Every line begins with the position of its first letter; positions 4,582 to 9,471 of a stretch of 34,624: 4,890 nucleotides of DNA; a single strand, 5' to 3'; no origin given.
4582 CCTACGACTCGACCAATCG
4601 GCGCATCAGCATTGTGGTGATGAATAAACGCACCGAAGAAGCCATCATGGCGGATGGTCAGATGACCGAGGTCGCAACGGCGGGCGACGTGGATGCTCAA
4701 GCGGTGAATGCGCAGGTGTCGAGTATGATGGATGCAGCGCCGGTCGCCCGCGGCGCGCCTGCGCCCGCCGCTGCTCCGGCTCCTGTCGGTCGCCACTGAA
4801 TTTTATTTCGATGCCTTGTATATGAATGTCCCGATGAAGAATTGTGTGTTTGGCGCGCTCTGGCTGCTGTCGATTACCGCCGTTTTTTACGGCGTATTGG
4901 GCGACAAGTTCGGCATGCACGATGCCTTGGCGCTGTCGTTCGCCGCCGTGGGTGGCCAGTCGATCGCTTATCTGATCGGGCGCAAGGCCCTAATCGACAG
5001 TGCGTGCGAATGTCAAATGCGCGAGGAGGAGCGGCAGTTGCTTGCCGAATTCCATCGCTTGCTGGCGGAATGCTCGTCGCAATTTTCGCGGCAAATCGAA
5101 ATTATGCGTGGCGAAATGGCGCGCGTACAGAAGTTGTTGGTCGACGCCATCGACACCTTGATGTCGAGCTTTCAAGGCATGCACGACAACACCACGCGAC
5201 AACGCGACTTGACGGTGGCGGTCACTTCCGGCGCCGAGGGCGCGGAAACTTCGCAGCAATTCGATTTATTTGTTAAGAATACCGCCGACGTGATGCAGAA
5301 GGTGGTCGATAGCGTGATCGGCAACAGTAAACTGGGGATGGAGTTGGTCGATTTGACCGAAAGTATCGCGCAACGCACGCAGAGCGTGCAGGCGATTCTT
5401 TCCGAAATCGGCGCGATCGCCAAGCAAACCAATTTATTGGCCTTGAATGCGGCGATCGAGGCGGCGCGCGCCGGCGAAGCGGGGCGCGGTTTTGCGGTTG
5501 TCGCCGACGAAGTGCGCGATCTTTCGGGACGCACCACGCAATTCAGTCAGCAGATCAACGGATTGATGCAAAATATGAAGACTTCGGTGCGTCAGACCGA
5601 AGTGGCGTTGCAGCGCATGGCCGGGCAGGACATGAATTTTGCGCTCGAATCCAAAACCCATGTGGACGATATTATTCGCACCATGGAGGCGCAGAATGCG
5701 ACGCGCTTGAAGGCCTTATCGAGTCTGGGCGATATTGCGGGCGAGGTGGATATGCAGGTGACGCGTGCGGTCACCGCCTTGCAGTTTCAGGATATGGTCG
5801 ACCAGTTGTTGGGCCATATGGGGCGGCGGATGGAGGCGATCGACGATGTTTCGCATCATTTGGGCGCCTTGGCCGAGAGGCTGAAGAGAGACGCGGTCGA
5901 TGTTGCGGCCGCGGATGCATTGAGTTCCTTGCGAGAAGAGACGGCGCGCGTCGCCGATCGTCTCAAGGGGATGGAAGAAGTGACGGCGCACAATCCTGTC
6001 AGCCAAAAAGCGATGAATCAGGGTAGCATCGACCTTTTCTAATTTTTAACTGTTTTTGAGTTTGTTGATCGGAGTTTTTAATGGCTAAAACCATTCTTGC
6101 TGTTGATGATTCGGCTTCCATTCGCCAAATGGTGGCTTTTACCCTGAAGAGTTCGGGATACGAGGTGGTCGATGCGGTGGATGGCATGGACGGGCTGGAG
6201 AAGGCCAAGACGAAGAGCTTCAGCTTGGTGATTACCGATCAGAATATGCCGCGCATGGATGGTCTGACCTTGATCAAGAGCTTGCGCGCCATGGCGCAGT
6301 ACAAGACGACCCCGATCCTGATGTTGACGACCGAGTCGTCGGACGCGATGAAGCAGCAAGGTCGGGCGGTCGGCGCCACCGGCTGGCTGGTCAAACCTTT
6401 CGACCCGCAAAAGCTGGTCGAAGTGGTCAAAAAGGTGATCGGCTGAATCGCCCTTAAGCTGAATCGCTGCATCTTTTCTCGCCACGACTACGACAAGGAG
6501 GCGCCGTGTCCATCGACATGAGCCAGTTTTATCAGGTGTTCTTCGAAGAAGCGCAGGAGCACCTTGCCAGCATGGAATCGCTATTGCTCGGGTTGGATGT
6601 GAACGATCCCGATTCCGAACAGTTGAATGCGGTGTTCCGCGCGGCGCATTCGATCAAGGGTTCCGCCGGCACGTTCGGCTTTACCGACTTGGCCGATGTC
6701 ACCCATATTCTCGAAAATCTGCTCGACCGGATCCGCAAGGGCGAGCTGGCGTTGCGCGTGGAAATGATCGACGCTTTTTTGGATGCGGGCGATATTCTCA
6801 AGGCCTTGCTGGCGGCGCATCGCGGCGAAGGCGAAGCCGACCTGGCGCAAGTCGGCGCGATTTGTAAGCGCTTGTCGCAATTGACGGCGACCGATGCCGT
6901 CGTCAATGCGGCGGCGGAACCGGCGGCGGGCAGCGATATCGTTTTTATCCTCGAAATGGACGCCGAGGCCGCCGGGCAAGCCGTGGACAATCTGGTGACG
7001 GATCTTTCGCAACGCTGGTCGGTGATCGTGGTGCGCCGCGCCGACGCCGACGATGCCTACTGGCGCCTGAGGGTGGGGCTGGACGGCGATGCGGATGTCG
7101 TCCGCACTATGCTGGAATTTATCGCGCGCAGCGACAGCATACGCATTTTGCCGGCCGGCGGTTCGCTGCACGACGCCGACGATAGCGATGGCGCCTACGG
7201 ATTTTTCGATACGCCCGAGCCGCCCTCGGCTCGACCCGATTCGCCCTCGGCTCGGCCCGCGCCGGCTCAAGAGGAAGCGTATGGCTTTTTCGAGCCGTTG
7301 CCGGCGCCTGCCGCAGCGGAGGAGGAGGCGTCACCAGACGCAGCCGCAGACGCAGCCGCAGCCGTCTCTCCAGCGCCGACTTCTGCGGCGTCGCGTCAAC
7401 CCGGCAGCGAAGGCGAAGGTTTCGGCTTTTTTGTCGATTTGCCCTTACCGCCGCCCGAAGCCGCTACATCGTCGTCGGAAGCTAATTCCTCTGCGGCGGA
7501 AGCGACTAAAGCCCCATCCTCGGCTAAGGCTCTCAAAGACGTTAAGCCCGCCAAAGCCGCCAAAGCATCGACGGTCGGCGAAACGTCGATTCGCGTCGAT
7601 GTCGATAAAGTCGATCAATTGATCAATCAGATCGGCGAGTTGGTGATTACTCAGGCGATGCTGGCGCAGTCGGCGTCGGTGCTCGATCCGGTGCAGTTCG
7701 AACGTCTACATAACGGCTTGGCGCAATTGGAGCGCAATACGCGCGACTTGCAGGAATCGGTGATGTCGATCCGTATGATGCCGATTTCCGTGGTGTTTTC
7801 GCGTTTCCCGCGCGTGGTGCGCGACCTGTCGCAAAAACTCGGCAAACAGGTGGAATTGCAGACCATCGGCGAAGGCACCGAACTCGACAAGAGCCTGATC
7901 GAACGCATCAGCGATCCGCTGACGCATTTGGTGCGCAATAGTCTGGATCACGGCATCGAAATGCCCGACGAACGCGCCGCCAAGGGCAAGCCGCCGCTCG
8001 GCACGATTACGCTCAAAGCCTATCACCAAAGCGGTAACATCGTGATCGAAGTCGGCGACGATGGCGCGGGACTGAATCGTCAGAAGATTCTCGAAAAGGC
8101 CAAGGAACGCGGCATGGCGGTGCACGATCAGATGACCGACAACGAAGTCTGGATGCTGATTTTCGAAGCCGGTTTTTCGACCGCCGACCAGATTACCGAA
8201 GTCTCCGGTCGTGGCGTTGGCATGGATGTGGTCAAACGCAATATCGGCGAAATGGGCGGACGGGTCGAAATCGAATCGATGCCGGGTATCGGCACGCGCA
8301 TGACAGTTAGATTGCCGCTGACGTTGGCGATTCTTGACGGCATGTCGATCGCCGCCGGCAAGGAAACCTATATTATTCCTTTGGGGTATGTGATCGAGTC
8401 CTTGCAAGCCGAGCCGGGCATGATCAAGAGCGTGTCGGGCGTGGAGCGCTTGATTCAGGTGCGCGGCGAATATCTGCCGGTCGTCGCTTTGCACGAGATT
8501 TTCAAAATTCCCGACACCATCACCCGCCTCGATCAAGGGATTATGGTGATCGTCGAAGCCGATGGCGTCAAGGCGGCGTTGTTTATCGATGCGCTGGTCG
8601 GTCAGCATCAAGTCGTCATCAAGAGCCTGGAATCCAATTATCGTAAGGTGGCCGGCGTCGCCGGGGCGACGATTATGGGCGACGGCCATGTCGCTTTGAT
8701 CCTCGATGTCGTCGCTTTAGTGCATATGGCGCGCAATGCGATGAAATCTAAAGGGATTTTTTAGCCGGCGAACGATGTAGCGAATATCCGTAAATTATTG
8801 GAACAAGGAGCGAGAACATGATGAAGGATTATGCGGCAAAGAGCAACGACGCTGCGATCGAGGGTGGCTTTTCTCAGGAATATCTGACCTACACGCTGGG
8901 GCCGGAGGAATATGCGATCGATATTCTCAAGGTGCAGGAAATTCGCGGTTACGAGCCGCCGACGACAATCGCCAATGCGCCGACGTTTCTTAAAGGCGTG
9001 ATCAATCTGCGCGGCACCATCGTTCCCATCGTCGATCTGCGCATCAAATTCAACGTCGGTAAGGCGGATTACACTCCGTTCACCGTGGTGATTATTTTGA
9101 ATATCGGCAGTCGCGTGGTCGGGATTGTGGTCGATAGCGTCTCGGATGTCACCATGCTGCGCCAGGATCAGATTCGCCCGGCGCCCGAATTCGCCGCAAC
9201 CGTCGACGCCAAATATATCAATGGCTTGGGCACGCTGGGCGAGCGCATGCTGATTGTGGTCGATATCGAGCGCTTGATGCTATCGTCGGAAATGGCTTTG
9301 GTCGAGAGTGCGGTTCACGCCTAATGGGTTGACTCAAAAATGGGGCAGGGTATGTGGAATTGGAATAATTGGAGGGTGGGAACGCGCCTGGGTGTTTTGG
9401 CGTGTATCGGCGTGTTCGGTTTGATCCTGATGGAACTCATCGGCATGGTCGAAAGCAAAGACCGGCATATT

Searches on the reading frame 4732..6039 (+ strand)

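Call 35: search_protein_families(library=pfam, proteins=[window:4732-6039:+], max_evalue=0.001)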
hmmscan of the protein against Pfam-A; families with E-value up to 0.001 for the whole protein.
window:4732-6039:+ (436 aa): 1 family
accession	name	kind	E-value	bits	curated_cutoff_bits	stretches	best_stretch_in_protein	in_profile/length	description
PF00015.26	MCPsignal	-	3.9e-27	95.6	34.6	1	204-316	20-145/172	Methyl-accepting chemotaxis protein (MCP) signalling domain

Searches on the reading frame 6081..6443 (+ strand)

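Call 35: search_protein_families(library=pfam, proteins=[window:6081-6443:+], max_evalue=0.001)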
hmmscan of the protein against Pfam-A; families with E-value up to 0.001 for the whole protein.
window:6081-6443:+ (121 aa): 1 family
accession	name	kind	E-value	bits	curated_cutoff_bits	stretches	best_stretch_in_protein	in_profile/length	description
PF00072.30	Response_reg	-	5.7e-28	97.7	30.2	1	5-116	1-110/111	Response regulator receiver domain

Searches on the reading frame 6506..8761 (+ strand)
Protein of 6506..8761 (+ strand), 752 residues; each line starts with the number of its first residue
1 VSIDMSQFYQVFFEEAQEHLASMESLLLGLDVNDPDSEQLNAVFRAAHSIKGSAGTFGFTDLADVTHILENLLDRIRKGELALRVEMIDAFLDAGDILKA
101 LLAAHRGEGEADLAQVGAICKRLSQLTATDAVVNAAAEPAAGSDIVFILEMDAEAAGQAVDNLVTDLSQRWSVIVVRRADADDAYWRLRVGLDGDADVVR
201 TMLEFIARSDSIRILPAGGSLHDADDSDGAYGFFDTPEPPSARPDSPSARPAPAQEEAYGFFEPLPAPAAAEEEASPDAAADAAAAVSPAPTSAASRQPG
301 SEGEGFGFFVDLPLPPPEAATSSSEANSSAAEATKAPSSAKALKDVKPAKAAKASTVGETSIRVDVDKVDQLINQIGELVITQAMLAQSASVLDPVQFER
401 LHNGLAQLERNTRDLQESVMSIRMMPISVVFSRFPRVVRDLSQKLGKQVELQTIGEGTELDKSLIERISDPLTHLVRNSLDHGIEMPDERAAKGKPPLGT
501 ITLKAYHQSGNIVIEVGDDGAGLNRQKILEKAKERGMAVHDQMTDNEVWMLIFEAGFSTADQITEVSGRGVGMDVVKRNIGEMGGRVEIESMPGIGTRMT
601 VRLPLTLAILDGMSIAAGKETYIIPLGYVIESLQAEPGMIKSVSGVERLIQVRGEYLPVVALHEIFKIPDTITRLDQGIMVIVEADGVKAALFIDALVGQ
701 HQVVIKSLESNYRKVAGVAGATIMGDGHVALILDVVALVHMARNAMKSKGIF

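Call 35: search_protein_families(library=pfam, proteins=[window:6506-8761:+], max_evalue=0.001)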
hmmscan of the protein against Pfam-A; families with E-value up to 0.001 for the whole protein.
window:6506-8761:+ (752 aa): 4 families
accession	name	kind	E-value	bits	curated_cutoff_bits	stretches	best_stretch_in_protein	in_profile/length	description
PF01584.24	CheW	-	3.5e-27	95.1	23.5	1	612-741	2-136/138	CheW-like domain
PF02895.20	H-kinase_dim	-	5.3e-21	75.3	23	1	360-422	2-68/68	Signal transducing histidine kinase, homodimeric domain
PF01627.28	Hpt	-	2.9e-20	72.7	24.6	1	7-100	1-76/84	Hpt domain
PF02518.31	HATPase_c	-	1.8e-18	67.4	26.4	1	470-606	4-110/111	Histidine kinase-, DNA gyrase B-, and HSP90-like ATPase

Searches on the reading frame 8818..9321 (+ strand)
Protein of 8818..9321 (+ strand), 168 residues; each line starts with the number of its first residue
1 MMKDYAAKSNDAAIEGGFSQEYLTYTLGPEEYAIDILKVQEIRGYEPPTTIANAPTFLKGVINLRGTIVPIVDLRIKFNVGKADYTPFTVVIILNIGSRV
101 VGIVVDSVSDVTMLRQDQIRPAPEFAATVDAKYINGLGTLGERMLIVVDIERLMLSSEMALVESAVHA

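Call 35: search_protein_families(library=pfam, proteins=[window:8818-9321:+], max_evalue=0.001)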
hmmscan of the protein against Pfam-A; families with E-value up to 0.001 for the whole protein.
window:8818-9321:+ (168 aa): 1 family
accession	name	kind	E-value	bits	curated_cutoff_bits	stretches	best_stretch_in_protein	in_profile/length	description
PF01584.24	CheW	-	7.4e-38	129.7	23.5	1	21-154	1-134/138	CheW-like domain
